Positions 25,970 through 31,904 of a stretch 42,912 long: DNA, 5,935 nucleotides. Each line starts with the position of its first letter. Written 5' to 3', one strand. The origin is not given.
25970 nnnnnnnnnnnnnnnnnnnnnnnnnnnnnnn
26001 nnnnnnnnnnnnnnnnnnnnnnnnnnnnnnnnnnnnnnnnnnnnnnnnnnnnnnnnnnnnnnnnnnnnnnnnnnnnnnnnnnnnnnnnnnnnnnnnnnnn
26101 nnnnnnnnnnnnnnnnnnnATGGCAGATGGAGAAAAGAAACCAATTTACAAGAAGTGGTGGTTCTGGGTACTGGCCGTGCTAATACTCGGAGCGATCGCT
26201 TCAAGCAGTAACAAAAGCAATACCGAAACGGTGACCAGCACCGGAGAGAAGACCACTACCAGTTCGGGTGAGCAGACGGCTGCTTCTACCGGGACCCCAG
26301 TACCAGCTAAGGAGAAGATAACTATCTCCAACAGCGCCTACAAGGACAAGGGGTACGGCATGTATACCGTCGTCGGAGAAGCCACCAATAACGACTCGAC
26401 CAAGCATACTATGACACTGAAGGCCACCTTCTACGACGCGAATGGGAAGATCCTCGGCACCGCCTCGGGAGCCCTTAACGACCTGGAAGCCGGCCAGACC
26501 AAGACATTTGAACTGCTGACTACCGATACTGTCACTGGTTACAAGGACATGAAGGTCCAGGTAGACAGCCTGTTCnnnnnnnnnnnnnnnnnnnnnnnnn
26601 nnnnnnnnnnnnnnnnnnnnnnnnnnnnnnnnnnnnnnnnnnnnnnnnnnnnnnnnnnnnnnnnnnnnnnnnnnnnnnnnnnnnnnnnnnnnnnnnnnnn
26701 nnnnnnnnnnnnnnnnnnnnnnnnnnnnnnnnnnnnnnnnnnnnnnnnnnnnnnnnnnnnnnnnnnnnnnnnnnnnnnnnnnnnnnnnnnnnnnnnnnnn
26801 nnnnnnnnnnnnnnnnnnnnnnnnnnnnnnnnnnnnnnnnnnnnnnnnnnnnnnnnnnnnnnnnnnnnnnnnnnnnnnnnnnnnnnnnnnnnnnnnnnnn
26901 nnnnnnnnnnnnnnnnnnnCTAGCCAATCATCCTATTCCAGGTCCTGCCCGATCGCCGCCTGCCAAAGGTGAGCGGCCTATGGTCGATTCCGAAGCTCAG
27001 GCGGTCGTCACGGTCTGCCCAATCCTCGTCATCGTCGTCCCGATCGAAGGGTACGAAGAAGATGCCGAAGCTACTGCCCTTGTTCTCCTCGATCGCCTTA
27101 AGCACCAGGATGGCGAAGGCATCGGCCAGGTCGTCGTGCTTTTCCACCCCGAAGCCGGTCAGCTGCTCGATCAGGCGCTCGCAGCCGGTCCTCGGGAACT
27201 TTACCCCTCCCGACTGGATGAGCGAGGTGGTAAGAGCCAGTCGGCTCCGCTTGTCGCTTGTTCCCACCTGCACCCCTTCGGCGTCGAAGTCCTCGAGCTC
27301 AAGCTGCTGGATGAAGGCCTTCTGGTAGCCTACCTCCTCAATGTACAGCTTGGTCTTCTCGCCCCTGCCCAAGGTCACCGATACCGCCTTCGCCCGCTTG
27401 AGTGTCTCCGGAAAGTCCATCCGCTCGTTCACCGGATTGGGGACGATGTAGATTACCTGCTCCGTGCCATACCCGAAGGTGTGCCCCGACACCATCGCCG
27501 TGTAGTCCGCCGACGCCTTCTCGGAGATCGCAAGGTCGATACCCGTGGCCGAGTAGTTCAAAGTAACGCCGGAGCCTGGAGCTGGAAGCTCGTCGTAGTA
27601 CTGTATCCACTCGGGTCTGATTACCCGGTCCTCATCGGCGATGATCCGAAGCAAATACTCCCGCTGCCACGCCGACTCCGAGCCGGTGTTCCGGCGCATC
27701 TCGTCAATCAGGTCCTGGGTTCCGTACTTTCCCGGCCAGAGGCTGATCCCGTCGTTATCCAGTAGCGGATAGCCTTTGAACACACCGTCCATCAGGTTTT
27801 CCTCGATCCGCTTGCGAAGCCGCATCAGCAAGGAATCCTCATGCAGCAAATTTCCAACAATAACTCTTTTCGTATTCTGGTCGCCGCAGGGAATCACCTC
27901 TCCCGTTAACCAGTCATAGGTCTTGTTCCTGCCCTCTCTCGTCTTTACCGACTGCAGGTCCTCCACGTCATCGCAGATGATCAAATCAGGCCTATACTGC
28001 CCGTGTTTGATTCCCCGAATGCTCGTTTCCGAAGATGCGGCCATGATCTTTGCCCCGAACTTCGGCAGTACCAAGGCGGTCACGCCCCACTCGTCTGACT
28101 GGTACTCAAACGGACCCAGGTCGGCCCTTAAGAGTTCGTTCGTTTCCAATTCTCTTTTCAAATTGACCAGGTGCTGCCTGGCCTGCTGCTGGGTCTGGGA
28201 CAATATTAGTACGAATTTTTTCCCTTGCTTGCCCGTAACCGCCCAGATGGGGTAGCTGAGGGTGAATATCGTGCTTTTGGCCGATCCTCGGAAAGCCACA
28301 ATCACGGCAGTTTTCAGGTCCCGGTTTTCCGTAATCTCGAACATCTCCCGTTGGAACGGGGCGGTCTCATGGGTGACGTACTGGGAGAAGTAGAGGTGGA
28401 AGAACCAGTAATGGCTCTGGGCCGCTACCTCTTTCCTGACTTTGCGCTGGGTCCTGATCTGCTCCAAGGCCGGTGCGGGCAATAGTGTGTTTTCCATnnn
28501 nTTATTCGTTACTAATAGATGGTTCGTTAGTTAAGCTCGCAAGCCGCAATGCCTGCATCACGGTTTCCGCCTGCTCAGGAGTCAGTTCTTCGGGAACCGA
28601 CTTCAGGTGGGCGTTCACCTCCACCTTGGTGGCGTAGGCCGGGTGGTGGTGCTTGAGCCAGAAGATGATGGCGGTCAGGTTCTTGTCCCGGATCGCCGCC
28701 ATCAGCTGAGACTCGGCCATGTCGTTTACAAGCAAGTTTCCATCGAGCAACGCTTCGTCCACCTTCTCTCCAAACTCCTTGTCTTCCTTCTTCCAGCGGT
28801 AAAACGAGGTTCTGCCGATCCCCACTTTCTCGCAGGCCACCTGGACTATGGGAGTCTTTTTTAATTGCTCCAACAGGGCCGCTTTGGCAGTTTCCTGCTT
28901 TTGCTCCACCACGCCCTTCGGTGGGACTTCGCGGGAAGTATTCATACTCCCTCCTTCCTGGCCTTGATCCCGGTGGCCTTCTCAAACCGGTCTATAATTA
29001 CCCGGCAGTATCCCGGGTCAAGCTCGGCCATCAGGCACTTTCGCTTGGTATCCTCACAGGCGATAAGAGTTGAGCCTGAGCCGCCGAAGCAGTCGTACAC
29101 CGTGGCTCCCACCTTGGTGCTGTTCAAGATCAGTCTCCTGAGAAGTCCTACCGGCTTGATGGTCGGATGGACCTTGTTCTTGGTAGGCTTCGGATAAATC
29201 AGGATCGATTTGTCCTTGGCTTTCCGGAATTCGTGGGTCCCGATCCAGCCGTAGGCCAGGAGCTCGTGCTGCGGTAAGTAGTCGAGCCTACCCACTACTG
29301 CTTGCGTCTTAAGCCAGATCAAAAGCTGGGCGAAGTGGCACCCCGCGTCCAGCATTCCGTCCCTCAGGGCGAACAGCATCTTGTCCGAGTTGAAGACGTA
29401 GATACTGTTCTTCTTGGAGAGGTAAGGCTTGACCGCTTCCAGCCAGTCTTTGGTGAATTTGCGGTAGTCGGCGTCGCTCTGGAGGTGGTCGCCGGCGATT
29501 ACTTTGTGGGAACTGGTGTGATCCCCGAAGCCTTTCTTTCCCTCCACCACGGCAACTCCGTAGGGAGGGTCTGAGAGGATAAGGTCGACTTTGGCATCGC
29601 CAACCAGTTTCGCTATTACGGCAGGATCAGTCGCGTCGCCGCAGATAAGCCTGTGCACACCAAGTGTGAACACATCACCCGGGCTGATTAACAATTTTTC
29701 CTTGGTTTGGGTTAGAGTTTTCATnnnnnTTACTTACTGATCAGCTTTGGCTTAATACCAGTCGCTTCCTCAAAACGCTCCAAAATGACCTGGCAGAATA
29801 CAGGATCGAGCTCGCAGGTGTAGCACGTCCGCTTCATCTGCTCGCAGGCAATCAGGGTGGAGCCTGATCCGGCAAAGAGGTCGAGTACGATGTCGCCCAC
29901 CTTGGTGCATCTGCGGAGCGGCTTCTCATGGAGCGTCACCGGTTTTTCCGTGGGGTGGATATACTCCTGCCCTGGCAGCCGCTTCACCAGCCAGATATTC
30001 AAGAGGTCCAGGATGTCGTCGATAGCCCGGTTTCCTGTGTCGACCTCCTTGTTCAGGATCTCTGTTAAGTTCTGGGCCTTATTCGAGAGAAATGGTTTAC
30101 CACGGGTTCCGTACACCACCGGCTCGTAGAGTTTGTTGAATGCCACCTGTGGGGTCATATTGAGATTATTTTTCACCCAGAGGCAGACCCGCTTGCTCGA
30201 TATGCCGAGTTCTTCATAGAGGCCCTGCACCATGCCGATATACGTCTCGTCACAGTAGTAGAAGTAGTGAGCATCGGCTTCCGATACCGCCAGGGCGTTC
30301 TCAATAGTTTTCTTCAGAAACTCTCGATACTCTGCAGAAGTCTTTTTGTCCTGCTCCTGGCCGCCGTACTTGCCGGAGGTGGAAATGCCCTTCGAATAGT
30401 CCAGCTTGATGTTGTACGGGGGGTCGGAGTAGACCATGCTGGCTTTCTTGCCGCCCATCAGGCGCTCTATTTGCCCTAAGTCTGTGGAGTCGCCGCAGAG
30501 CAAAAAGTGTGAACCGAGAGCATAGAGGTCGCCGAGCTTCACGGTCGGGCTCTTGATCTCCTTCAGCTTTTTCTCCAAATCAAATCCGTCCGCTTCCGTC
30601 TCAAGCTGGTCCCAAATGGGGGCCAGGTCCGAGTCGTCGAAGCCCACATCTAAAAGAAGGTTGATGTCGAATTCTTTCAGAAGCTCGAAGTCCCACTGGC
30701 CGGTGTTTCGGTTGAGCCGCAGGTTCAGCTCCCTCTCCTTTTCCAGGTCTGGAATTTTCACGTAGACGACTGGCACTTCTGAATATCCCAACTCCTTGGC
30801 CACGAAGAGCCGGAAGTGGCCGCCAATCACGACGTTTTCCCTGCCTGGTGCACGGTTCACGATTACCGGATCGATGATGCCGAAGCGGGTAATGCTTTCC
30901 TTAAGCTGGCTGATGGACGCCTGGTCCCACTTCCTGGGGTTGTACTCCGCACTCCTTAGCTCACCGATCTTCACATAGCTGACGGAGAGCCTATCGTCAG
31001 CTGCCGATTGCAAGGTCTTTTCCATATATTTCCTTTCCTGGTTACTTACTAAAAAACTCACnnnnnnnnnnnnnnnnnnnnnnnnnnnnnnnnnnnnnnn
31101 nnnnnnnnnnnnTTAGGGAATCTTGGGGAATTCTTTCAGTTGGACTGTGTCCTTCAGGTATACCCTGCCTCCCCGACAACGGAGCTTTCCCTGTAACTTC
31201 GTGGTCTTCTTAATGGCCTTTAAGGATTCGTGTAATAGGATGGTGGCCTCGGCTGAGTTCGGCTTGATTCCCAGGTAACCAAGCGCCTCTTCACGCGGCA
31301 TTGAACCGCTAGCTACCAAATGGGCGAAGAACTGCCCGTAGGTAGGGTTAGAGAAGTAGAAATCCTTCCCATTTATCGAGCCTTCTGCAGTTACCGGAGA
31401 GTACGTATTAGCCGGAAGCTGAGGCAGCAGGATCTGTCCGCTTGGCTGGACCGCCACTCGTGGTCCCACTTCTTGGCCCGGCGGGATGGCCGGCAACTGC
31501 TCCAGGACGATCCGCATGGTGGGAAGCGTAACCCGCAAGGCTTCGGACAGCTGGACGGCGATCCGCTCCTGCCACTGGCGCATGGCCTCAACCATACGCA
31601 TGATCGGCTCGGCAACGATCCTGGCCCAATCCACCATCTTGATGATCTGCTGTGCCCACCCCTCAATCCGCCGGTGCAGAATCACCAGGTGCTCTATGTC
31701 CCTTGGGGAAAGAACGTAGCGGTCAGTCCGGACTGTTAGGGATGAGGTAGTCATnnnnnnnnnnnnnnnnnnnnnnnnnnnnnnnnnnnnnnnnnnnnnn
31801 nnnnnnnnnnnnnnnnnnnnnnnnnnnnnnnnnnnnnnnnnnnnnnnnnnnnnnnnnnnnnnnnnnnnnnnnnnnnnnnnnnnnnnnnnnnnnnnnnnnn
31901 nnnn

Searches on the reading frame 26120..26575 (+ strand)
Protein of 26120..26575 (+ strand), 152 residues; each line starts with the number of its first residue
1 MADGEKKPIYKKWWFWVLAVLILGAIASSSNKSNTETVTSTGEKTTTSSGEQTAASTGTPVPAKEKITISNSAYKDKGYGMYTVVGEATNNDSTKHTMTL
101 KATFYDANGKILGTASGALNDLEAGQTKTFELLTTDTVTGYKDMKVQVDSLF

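Call 59: search_protein_families(library=phrogs, proteins=[window:26120-26575:+], max_evalue=0.001)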
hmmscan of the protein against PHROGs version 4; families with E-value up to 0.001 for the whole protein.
window:26120-26575:+ (152 aa): 6 families
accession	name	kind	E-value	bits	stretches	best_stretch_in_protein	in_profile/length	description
phrog_14275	-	unknown function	4.2e-11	43.9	1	5-144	27-173/178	-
phrog_8545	-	moron, auxiliary metabolic gene and host takeover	1.5e-07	32.4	1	5-112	9-106/177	superinfection exclusion Sie-like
phrog_4980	-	moron, auxiliary metabolic gene and host takeover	5.3e-07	30.7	1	4-70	14-64/181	superinfection exclusion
phrog_23980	-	unknown function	1.9e-06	28.7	1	6-46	7-49/193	-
phrog_8263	-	unknown function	1.1e-05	26.4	1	7-89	1-82/197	-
phrog_806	-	unknown function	1.3e-05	26.3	1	9-113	1-126/187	-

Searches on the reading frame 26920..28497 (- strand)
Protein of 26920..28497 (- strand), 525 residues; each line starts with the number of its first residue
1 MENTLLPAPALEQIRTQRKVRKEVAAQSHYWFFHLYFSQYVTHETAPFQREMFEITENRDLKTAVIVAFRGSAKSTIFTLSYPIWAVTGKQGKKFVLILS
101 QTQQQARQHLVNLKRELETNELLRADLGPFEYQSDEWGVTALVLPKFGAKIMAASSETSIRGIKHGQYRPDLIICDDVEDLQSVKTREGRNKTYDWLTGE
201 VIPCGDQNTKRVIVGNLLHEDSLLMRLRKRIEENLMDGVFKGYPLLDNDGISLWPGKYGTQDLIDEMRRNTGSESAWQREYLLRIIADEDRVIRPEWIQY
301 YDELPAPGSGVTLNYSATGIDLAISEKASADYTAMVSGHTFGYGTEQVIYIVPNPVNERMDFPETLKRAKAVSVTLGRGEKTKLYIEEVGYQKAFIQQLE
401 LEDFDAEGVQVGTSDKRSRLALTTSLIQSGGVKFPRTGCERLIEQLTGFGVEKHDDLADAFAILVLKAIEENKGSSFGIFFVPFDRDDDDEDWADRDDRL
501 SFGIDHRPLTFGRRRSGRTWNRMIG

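Call 9: search_protein_families(library=pfam, proteins=[window:26920-28497:-], max_evalue=0.001)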
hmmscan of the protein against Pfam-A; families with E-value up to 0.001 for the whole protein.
window:26920-28497:- (525 aa): 1 family
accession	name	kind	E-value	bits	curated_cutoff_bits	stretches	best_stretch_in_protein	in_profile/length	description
PF17289.8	Terminase_6C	-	1.3e-06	28.9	22.6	1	319-462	2-149/155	Terminase RNaseH-like domain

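Call 59: search_protein_families(library=phrogs, proteins=[window:26920-28494:-], max_evalue=0.001)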
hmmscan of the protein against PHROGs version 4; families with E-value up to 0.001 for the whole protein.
window:26920-28494:- (524 aa): 7 families
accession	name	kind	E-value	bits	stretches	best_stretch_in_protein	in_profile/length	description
phrog_38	-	head and packaging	9.5e-79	266.9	1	11-494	254-725/760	terminase large subunit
phrog_5573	-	head and packaging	9.5e-12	45.9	1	244-466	19-233/250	terminase large subunit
phrog_14112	-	unknown function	5.2e-09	36.9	1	68-197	110-240/247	-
phrog_4758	-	head and packaging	1.8e-08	35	1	16-231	8-222/243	terminase large subunit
phrog_17672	-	head and packaging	3.5e-08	33.8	1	61-192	66-195/395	terminase large subunit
phrog_28155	-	head and packaging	4.4e-06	27.7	1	59-212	58-199/260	terminase large subunit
phrog_979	-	head and packaging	0.00011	22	1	318-461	439-593/642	terminase large subunit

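Call 91: search_dna_similar(query=window:26920-28494:-, collection=phages, mode=protein, max_rows=8)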
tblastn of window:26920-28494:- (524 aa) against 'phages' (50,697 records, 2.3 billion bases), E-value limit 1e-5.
Records with a match: 525; places in all: 526; records where one place covers at least 80% of the query: 75.
Best place of each record, by identity: <60% 525.
By first word of the organism name: Pseudomonas 147; Ralstonia 98; Vibrio 38; Bacteriophage 25; Bacteroides 21; Erwinia 17; Klebsiella 15; Paenibacillus 13; Streptomyces 12; Bacillus 12; and 47 more.
By host as written in the record: - 97; Ralstonia solanacearum 70; Pseudomonas aeruginosa 51; Pseudomonas aeruginosa PA14 32; Paenibacillus larvae 11; Stenotrophomonas maltophilia 8; Achromobacter xylosoxidans I2BC 6; Ralstonia solanacearum Race 3, Biovar 1 6; and 166 more.
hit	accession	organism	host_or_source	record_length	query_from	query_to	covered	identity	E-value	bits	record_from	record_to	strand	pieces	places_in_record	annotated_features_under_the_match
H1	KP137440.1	Mannheimia phage vB_MhM_3927AP2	Mannheimia haemolytica 3927A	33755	30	471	84%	27.5%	1e-24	114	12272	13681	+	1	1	terminase large subunit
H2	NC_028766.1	Mannheimia phage vB_MhM_3927AP2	Mannheimia haemolytica 3927A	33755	30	471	84%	27.5%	1e-24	114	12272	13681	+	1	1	terminase large subunit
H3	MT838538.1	Bacteriophage sp.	human fecal samples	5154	16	460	85%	26.1%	8e-19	96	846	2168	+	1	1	record has no annotation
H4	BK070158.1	Bacteriophage sp.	uncultured Helicobacter sp.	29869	37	473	83%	26.0%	1e-21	105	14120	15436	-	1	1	Phage protein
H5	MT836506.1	Bacteriophage sp.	human fecal samples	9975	2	459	87%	24.0%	2e-15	86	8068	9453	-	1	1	record has no annotation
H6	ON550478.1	Staphylococcus phage Sazerac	Staphylococcus epidermidis LM1680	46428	17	461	85%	24.1%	3e-9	66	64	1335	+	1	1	putative terminase large subunit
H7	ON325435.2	Staphylococcus phage CUB-EPI_14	Staphylococcus epidermidis SE14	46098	17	461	85%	24.1%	3e-9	66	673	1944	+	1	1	terminase large subunit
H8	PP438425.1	Microcystis phage Mel-JY34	Microcystis elabens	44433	22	465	85%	24.1%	7e-18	94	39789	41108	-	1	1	terminase large subunit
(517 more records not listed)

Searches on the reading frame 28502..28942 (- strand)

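Call 59: search_protein_families(library=phrogs, proteins=[window:28502-28942:-], max_evalue=0.001)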
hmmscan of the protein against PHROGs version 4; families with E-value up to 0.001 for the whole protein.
window:28502-28942:- (146 aa): 4 families
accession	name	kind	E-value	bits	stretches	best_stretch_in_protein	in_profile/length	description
phrog_309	-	head and packaging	3.7e-09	38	1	34-111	161-258/319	terminase small subunit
phrog_4044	-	head and packaging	6.3e-08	33.3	1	14-65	23-74/180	terminase small subunit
phrog_4102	-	head and packaging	7.2e-06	27.3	1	19-63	19-74/166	terminase small subunit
phrog_24579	-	head and packaging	0.00013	22.9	1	13-63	15-63/126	terminase small subunit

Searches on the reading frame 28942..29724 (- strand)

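Call 9: search_protein_families(library=pfam, proteins=[window:28942-29724:-], max_evalue=0.001)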
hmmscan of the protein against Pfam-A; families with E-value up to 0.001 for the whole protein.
window:28942-29724:- (260 aa): 1 family
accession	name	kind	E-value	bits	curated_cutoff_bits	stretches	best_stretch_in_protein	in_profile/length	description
PF01555.25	N6_N4_Mtase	-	1.2e-28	101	26.7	2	179-243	154-219/221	DNA methylase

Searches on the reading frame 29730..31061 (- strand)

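Call 9: search_protein_families(library=pfam, proteins=[window:29730-31061:-], max_evalue=0.001)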
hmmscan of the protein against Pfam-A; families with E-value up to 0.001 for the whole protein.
window:29730-31061:- (443 aa): 3 families
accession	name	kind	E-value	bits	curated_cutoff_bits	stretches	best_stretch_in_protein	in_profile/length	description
PF01555.25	N6_N4_Mtase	-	3e-32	112.8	26.7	1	208-426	2-219/221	DNA methylase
PF02195.25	ParB_N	-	3.2e-10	40.3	26.3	1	27-107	3-84/95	ParB N-terminal domain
PF03602.21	Cons_hypoth95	-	0.00097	19.3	24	0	390-428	43-82/182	Conserved hypothetical protein 95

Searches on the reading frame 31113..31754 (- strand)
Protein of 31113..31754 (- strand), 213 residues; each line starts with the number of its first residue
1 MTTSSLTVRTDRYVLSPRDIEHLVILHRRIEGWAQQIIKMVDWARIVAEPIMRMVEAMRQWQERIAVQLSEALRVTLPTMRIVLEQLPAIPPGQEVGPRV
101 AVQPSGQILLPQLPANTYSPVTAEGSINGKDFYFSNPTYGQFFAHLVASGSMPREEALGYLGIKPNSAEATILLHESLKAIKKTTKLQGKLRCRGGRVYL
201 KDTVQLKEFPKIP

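Call 9: search_protein_families(library=pfam, proteins=[window:31113-31754:-], max_evalue=0.001)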
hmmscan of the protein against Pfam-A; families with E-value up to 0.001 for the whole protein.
window:31113-31754:- (213 aa): 0 families

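Call 24: search_protein_families(library=padloc, proteins=[window:31113-31751:-], max_evalue=0.01)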
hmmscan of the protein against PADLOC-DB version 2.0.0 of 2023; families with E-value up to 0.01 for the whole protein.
window:31113-31751:- (212 aa): 0 families

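Call 59: search_protein_families(library=phrogs, proteins=[window:31113-31751:-], max_evalue=0.001)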
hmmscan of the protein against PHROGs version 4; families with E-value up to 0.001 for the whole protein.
window:31113-31751:- (212 aa): 0 families

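Call 92: search_dna_similar(query=window:31113-31751:-, collection=phages, mode=protein, max_rows=8, max_evalue=0.001)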
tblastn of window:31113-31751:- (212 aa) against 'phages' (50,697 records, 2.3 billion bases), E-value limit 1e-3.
No match.
